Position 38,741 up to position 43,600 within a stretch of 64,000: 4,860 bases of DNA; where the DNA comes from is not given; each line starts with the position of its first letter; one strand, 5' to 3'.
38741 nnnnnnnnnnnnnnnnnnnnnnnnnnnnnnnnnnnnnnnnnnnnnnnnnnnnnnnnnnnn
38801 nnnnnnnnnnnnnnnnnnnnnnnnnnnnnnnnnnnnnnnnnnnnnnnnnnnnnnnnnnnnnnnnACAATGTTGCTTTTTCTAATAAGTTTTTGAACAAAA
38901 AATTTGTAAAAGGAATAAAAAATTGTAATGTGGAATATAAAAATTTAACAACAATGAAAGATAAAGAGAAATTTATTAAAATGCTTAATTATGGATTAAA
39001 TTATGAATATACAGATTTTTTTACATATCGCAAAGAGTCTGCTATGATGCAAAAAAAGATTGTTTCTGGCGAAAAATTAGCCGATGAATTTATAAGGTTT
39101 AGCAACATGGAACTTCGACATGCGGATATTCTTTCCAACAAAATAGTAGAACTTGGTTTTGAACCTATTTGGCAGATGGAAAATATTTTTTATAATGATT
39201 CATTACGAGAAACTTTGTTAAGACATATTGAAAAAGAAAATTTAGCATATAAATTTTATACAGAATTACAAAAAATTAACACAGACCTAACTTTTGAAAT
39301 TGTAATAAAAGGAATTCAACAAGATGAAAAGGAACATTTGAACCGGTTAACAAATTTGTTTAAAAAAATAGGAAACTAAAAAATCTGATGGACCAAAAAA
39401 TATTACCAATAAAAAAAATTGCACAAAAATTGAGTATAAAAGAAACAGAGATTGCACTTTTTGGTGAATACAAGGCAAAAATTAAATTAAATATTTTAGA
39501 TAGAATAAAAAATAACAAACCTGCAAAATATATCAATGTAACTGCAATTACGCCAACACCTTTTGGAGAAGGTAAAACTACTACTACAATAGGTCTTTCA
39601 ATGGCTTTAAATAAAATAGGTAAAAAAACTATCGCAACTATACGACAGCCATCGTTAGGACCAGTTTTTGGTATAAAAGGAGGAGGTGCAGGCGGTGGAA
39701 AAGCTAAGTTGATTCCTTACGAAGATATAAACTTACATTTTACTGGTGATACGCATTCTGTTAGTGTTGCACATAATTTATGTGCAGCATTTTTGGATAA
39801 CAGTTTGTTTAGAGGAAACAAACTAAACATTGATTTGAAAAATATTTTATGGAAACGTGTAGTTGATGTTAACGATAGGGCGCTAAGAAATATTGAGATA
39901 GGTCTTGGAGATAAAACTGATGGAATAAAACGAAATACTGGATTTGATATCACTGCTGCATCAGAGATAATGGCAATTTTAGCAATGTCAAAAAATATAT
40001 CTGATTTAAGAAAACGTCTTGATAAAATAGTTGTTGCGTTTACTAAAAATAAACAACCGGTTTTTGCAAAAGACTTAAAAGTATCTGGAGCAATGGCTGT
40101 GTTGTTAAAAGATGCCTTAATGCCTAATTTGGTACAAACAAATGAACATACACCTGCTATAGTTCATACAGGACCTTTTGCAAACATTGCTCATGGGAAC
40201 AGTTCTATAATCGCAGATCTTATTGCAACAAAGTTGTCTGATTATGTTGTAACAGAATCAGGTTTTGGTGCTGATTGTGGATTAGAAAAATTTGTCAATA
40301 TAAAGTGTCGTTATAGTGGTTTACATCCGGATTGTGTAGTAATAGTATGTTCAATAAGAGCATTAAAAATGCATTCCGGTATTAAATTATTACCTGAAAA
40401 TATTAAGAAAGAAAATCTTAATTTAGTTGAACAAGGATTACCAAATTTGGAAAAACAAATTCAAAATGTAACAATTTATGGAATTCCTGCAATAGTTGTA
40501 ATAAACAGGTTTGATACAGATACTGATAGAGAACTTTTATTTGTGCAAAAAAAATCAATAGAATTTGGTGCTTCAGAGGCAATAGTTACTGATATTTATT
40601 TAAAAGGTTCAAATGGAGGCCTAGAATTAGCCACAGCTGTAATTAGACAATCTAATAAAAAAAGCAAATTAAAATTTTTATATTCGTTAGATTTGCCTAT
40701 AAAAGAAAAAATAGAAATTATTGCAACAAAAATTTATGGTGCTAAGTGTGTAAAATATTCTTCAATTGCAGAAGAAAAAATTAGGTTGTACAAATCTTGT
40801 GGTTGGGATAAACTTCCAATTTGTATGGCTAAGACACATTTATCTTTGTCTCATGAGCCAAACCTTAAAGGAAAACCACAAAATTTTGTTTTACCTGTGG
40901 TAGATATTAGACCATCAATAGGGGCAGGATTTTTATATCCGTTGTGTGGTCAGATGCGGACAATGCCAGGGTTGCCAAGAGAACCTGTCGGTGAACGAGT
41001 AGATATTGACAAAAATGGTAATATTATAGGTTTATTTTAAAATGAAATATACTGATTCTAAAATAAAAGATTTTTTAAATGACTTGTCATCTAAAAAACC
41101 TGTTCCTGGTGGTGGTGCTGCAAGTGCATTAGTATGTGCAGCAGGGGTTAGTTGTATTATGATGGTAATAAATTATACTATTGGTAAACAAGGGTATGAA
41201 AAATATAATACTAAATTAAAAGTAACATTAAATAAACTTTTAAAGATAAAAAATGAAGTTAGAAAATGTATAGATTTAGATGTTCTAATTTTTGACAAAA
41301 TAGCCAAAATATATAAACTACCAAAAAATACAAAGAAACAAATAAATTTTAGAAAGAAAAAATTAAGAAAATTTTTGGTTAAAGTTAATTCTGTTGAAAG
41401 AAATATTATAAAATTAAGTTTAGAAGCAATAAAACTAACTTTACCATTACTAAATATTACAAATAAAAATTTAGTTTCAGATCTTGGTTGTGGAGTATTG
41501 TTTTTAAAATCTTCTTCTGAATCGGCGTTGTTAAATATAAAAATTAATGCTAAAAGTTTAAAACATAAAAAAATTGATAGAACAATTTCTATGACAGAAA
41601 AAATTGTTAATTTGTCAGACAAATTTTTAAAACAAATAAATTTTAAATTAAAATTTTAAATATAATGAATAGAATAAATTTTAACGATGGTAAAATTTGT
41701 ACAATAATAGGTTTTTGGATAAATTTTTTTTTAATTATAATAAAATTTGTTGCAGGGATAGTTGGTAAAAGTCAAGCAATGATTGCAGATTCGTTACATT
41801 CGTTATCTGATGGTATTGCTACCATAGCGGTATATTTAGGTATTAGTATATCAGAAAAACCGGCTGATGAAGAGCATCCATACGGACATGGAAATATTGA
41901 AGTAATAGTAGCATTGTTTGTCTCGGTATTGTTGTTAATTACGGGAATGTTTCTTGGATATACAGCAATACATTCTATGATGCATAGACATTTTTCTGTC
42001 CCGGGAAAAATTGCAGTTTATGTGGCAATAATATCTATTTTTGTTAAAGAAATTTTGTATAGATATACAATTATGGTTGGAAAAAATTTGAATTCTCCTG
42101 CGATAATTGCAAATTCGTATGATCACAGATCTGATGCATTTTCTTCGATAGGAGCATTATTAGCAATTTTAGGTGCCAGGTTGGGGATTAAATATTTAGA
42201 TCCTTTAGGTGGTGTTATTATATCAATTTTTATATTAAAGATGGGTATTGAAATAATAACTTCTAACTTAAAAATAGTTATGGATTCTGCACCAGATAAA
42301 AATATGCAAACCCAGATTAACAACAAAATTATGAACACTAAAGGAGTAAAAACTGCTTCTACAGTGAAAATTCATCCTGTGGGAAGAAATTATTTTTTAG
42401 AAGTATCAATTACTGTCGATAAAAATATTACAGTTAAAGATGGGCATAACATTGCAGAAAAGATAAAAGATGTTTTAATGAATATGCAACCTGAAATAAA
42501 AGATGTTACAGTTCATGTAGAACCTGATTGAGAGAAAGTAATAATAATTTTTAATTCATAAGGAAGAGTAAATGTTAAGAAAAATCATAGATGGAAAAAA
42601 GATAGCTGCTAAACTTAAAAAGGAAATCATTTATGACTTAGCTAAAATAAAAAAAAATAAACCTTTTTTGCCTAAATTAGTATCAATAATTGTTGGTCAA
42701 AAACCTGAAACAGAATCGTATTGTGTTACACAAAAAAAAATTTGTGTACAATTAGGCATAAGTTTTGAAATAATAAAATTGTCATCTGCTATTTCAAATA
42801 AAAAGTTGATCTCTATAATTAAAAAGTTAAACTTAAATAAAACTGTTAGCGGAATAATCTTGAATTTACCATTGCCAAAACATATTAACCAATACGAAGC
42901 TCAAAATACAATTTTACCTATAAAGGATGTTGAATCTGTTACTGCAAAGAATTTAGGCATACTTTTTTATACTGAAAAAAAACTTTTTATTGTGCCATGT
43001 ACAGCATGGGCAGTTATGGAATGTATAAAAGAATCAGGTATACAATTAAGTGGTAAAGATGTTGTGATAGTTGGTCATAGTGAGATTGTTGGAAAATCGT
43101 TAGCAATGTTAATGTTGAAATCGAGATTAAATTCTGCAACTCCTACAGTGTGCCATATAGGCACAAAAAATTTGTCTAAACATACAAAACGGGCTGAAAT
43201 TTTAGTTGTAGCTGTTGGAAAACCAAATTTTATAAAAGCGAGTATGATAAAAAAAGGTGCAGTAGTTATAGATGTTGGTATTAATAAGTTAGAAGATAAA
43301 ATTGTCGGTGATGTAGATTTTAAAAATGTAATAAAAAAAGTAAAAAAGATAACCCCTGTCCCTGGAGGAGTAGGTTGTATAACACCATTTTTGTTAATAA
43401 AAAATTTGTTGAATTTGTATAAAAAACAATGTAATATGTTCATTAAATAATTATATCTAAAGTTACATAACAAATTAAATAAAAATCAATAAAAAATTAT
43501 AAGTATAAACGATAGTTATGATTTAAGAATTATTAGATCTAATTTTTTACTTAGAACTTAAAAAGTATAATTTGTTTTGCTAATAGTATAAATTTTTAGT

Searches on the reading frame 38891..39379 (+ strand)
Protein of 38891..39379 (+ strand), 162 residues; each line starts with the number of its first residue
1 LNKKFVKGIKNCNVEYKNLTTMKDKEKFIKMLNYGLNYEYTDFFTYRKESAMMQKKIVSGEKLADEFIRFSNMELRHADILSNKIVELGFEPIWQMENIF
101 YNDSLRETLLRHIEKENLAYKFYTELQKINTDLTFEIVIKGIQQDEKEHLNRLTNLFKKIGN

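Call 67: search_protein_families(library=pfam, proteins=[window:38891-39379:+], max_evalue=0.00001)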
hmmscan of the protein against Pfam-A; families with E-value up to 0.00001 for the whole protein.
window:38891-39379:+ (162 aa): 1 family
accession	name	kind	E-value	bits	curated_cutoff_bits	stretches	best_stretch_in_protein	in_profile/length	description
PF00210.30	Ferritin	-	7.7e-06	26.3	24.5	1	29-160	1-139/142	Ferritin-like domain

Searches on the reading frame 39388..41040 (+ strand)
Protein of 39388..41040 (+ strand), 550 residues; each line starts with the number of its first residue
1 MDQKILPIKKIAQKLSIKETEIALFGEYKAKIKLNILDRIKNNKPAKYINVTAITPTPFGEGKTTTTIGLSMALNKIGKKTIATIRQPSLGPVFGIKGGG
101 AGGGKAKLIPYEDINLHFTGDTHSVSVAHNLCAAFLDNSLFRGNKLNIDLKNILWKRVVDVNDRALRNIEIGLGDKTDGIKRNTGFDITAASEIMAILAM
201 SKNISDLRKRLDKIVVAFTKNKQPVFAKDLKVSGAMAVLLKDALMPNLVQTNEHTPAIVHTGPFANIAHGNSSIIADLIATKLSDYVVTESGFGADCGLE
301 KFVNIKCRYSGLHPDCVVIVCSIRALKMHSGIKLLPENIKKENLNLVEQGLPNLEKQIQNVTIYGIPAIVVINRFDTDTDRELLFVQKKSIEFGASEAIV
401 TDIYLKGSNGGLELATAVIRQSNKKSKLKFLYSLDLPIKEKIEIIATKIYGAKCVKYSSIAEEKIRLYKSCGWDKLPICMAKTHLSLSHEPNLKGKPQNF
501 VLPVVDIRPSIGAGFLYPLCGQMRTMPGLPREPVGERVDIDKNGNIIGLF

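Call 67: search_protein_families(library=pfam, proteins=[window:39388-41040:+], max_evalue=0.00001)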
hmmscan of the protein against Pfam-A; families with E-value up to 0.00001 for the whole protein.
window:39388-41040:+ (550 aa): 1 family
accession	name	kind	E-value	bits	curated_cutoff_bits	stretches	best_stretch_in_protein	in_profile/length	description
PF01268.25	FTHFS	-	3.6e-244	811.6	27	1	3-550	10-556/556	Formate--tetrahydrofolate ligase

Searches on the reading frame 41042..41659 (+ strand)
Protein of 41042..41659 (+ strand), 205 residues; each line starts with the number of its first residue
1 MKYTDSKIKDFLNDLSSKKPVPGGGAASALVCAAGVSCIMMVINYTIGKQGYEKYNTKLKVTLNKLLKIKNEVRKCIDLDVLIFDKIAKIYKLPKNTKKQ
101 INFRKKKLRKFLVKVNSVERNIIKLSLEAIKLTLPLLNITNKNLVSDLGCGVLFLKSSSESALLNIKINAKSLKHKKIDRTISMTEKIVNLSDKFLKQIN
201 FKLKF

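Call 67: search_protein_families(library=pfam, proteins=[window:41042-41659:+], max_evalue=0.00001)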
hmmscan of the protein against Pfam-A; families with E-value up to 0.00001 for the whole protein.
window:41042-41659:+ (205 aa): 1 family
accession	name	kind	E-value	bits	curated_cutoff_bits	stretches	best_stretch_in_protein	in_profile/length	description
PF04961.17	FTCD_C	-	1.1e-46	159.3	24.5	1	7-181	1-175/182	Formiminotransferase-cyclodeaminase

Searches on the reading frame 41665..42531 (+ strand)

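Call 67: search_protein_families(library=pfam, proteins=[window:41665-42531:+], max_evalue=0.00001)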
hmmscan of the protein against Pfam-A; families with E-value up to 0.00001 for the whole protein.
window:41665-42531:+ (288 aa): 2 families
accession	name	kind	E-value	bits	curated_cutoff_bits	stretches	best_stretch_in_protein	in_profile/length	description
PF01545.26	Cation_efflux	-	6.1e-50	170.2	26.6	1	14-204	2-196/198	Cation efflux family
PF16916.11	ZT_dimer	-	8.2e-17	61.4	26.7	1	210-287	1-77/78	Dimerisation domain of Zinc Transporter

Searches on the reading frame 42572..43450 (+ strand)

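Call 67: search_protein_families(library=pfam, proteins=[window:42572-43450:+], max_evalue=0.00001)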
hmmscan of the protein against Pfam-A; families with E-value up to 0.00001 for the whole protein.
window:42572-43450:+ (292 aa): 2 families
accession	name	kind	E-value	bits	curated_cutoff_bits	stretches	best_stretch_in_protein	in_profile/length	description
PF02882.25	THF_DHG_CYH_C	-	4.1e-58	195.6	27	1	126-286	3-159/160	Tetrahydrofolate dehydrogenase/cyclohydrolase, NAD(P)-binding domain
PF00763.28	THF_DHG_CYH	-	1e-28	100.3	32.8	1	6-121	1-115/115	Tetrahydrofolate dehydrogenase/cyclohydrolase, catalytic domain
